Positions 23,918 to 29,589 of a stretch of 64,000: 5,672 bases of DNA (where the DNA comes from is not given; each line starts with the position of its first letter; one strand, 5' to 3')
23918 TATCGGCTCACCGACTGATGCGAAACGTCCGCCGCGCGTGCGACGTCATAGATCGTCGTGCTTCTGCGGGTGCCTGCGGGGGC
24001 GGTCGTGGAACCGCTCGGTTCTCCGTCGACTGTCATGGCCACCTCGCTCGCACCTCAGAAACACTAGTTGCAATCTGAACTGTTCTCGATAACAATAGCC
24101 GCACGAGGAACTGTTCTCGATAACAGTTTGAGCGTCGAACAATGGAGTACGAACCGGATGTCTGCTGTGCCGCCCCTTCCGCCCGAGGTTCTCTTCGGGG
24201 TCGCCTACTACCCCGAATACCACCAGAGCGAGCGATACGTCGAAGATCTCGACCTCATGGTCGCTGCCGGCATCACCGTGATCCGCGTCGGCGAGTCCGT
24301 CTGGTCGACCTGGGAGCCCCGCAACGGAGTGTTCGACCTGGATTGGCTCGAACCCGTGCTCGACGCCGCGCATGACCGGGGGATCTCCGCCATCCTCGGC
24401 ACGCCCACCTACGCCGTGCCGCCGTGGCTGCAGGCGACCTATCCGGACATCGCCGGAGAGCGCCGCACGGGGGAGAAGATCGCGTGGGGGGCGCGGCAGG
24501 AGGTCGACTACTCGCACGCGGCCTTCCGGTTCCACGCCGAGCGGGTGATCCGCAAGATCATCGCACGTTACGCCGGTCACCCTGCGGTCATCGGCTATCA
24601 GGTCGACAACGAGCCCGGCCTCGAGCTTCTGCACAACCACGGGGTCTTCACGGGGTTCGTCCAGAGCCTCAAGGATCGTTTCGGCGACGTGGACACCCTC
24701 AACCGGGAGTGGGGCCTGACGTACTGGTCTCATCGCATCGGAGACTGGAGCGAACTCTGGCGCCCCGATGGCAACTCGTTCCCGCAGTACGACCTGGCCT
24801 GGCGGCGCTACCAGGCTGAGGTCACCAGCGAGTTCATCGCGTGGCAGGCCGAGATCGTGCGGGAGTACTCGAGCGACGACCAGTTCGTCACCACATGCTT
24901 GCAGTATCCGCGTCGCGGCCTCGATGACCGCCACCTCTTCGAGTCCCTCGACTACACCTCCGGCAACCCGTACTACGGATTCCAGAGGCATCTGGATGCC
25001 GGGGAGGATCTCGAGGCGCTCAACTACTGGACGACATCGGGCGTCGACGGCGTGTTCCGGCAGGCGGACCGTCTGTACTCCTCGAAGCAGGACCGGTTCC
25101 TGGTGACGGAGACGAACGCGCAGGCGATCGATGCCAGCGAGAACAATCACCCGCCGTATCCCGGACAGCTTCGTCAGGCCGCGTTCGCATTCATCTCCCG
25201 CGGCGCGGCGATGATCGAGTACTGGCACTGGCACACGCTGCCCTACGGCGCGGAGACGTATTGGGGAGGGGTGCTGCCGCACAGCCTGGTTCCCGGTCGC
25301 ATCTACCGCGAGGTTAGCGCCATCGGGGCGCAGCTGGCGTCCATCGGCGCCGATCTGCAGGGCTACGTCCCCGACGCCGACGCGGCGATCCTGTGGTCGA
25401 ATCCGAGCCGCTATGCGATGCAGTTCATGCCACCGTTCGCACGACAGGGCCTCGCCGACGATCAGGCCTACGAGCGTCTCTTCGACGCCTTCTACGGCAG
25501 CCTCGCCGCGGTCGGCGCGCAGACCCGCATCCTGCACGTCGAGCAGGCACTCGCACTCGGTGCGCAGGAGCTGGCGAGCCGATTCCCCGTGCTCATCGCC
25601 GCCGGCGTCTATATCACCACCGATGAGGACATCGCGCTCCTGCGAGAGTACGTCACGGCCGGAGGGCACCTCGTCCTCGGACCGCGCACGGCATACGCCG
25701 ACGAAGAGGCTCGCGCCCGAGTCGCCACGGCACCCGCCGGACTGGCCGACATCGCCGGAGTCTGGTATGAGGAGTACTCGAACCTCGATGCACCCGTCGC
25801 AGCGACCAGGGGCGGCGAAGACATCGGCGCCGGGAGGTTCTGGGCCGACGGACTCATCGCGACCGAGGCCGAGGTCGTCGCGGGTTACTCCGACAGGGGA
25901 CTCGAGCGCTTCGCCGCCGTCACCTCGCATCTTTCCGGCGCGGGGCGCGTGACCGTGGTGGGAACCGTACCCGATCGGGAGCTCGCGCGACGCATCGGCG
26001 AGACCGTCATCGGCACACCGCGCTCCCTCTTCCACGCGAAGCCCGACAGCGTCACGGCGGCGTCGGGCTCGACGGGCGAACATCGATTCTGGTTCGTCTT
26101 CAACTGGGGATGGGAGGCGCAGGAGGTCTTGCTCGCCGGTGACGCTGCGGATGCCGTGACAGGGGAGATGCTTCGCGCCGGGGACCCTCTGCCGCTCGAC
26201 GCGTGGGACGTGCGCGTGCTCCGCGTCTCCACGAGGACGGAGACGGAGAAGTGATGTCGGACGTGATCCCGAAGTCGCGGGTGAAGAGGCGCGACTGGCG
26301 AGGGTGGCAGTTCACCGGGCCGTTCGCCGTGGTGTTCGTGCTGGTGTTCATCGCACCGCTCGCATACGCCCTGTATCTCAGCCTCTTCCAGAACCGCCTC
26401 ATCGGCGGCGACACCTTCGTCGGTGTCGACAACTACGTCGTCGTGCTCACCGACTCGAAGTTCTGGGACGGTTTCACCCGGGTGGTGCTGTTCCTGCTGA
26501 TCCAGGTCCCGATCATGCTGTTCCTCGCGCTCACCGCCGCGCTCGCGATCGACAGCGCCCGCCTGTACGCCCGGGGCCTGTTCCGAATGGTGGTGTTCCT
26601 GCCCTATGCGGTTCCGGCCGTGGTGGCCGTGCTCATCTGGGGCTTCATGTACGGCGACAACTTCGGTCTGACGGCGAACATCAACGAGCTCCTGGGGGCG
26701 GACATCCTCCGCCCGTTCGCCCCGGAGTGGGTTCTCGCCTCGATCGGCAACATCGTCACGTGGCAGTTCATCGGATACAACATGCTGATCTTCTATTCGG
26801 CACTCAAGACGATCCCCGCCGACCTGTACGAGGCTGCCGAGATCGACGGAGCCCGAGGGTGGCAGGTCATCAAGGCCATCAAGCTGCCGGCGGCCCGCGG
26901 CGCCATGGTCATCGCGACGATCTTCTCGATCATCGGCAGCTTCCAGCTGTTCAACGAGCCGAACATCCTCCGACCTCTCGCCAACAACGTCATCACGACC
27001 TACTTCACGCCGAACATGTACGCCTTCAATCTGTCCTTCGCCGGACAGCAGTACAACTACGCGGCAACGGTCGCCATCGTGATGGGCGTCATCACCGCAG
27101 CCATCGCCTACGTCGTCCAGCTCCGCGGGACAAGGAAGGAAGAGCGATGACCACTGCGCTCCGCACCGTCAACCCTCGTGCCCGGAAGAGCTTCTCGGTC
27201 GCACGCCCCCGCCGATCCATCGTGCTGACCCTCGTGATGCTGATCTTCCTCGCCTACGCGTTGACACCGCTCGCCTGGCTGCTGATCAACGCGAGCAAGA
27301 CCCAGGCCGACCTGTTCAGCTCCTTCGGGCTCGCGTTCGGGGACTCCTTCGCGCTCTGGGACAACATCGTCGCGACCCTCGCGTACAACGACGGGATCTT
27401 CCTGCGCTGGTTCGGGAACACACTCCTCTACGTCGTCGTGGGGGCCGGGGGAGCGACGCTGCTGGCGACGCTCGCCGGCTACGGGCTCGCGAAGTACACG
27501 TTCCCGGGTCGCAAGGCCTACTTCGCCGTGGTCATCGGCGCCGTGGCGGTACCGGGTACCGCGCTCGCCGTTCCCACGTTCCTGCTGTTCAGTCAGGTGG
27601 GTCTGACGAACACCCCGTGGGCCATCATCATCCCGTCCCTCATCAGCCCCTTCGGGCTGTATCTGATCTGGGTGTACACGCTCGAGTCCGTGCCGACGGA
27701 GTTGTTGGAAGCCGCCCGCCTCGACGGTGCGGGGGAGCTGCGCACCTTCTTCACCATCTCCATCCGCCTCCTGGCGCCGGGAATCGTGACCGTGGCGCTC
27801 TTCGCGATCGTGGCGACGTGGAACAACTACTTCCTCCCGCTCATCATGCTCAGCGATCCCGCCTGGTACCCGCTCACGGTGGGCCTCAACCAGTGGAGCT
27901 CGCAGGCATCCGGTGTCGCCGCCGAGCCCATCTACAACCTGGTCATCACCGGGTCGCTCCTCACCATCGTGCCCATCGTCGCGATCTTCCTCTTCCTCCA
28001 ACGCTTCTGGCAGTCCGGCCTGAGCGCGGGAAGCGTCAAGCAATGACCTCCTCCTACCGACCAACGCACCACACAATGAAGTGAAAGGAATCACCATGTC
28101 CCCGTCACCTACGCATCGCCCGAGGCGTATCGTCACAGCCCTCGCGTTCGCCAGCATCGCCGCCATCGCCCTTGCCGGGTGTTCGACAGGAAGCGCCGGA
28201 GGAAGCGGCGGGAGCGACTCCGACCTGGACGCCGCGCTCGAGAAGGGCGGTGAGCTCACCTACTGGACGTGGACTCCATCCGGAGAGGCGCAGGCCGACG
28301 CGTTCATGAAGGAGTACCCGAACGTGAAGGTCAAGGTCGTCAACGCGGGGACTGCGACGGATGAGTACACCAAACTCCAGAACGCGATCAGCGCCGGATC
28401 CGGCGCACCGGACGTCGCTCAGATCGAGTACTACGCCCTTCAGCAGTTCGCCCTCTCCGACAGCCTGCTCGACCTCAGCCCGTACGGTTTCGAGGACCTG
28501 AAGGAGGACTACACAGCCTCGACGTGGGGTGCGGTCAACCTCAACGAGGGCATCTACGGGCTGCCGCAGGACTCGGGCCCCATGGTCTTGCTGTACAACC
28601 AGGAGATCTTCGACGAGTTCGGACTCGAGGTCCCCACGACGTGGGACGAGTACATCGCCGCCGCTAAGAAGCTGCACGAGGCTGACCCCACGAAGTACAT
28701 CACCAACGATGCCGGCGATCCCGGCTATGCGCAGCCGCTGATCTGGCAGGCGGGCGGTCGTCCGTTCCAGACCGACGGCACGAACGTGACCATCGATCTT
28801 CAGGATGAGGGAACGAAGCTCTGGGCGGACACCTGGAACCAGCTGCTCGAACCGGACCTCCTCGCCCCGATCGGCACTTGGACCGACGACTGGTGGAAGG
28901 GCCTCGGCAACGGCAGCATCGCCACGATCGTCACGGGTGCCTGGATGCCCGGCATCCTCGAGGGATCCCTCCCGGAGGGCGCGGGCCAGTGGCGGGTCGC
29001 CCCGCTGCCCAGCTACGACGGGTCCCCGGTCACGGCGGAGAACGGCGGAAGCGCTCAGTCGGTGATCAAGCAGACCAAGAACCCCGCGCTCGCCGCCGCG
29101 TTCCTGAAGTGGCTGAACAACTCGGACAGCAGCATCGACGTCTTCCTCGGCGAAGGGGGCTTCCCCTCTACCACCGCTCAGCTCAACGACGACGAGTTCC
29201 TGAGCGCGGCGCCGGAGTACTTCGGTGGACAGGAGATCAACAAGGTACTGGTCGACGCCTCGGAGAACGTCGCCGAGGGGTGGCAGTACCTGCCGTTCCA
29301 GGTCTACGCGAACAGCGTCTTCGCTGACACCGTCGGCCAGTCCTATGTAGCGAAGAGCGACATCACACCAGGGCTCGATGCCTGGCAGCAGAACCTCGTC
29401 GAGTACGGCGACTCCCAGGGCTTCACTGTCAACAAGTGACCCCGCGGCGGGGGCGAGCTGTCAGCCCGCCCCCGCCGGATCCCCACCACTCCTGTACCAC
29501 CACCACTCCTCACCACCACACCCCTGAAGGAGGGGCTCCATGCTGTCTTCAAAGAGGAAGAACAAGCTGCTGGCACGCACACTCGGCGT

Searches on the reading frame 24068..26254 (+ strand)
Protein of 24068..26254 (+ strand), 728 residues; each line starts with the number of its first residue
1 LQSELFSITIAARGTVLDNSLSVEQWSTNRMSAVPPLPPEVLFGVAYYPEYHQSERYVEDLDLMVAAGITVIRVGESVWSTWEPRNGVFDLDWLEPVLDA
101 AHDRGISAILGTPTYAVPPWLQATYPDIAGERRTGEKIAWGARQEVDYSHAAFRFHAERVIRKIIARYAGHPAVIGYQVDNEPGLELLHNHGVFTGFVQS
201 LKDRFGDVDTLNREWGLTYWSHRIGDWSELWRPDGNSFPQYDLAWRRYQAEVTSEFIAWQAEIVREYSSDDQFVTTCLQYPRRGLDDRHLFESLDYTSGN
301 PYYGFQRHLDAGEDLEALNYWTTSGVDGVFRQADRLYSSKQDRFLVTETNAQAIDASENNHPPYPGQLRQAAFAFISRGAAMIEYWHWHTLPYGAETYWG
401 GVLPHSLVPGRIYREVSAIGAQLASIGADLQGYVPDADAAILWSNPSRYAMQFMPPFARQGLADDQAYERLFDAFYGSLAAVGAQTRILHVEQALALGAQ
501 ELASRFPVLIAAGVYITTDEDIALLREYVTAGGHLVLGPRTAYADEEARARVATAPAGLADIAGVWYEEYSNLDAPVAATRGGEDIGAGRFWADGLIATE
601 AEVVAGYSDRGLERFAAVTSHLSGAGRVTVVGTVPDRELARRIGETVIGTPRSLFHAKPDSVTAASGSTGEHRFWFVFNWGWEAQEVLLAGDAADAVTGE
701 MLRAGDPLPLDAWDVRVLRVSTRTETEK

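Call 41: search_protein_families(library=pfam, proteins=[window:24068-26254:+], max_evalue=0.001)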
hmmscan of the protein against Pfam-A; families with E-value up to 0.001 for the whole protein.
window:24068-26254:+ (728 aa): 3 families
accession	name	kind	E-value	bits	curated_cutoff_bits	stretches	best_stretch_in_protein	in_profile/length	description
PF02449.21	Glyco_hydro_42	-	6.6e-78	263.1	21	1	47-425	2-375/376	Beta-galactosidase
PF08532.16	Glyco_hydro_42M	-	9.9e-23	81.2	25.8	1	437-643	1-196/207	Beta-galactosidase trimerisation domain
PF08533.16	Glyco_hydro_42C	-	3.8e-08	33.4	21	1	668-719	8-57/58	Beta-galactosidase C-terminal domain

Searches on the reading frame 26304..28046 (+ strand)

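Call 41: search_protein_families(library=pfam, proteins=[window:26304-28046:+], max_evalue=0.001)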
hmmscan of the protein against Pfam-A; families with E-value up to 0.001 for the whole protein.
window:26304-28046:+ (580 aa): 1 family
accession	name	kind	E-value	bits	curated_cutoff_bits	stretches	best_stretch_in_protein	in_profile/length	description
PF00528.27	BPD_transp_1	-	1.6e-13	51.3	26.4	1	389-565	2-175/184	Binding-protein-dependent transport system inner membrane component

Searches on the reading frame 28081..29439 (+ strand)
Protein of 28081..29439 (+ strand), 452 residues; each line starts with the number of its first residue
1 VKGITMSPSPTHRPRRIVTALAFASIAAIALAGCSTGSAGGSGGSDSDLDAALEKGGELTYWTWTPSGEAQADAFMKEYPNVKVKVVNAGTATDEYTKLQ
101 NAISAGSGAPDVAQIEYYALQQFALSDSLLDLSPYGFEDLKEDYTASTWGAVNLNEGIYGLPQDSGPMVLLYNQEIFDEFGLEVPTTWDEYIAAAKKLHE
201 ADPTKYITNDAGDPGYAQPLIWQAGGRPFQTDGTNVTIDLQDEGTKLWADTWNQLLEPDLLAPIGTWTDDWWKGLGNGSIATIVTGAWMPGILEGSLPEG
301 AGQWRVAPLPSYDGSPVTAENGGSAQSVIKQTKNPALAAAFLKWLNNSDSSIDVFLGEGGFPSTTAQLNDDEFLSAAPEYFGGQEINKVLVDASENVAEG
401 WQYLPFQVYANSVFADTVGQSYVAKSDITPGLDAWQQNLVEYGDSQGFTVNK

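Call 41: search_protein_families(library=pfam, proteins=[window:28081-29439:+], max_evalue=0.001)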
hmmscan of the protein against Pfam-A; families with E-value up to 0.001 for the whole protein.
window:28081-29439:+ (452 aa): 2 families
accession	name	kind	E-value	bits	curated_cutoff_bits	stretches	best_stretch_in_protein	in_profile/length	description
PF01547.30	SBP_bac_1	-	1.6e-36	127.3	26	1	70-348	12-303/307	Bacterial extracellular solute-binding protein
PF13416.11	SBP_bac_8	-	6.5e-32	111.9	27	1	71-380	2-277/279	Bacterial extracellular solute-binding protein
